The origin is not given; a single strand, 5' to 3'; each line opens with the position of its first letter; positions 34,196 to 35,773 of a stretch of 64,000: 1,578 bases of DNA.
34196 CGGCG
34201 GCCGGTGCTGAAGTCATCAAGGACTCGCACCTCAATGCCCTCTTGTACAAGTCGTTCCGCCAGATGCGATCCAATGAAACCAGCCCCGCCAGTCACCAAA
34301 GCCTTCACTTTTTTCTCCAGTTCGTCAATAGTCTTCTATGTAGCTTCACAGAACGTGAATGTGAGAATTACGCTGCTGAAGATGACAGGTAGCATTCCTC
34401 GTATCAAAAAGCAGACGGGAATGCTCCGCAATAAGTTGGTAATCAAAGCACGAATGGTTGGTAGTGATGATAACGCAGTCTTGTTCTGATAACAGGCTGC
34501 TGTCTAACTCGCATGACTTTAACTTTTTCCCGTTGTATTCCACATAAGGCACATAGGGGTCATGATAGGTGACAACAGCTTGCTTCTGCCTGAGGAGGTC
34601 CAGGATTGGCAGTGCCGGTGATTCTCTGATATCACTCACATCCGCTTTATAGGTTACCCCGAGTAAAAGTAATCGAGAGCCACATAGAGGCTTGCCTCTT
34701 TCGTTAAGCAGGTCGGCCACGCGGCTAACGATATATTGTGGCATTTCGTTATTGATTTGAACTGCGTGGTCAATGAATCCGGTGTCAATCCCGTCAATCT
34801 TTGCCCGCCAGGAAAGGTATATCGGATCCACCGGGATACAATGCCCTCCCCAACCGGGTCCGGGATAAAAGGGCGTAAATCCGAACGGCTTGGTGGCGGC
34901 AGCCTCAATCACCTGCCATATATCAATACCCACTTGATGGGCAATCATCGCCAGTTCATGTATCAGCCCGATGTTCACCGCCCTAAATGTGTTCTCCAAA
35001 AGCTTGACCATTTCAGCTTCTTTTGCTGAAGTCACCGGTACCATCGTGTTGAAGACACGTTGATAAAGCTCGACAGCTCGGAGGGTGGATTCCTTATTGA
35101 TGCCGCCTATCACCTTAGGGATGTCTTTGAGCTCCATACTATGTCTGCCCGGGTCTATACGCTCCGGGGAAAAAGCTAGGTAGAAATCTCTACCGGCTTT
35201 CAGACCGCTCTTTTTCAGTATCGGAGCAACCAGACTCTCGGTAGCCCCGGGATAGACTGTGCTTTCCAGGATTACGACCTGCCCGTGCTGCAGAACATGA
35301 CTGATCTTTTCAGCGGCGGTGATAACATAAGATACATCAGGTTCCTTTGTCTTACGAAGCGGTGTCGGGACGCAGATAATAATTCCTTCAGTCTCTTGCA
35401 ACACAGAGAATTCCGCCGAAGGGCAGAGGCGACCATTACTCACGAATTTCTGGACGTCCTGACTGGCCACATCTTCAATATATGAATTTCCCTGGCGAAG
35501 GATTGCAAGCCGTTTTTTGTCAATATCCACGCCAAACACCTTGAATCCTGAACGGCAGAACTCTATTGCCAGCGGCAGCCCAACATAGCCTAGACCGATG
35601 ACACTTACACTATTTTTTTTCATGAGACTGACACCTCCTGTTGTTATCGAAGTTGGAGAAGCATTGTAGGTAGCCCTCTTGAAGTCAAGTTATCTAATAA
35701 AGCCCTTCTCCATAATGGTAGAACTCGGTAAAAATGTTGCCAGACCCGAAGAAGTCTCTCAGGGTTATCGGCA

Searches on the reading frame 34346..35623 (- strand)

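Call 65: search_protein_families(library=pfam, proteins=[window:34346-35623:-], max_evalue=0.01)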
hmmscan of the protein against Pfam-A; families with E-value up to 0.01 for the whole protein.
window:34346-35623:- (425 aa): 5 families
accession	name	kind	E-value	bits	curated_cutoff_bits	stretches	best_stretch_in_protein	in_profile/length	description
PF03721.20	UDPG_MGDP_dh_N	-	8e-45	153.2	27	1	5-181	2-181/187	UDP-glucose/GDP-mannose dehydrogenase family, NAD binding domain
PF00984.24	UDPG_MGDP_dh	-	2.7e-31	108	25.4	1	201-292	1-93/94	UDP-glucose/GDP-mannose dehydrogenase family, central domain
PF03720.21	UDPG_MGDP_dh_C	-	3.8e-21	75.8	30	1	319-412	1-101/103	UDP-glucose/GDP-mannose dehydrogenase family, UDP binding domain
PF03446.21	NAD_binding_2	-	1.6e-07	31.9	21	1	6-138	2-109/161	NAD binding domain of 6-phosphogluconate dehydrogenase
PF02737.24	3HCDH_N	-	0.0017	18.8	22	1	6-51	2-44/180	3-hydroxyacyl-CoA dehydrogenase, NAD binding domain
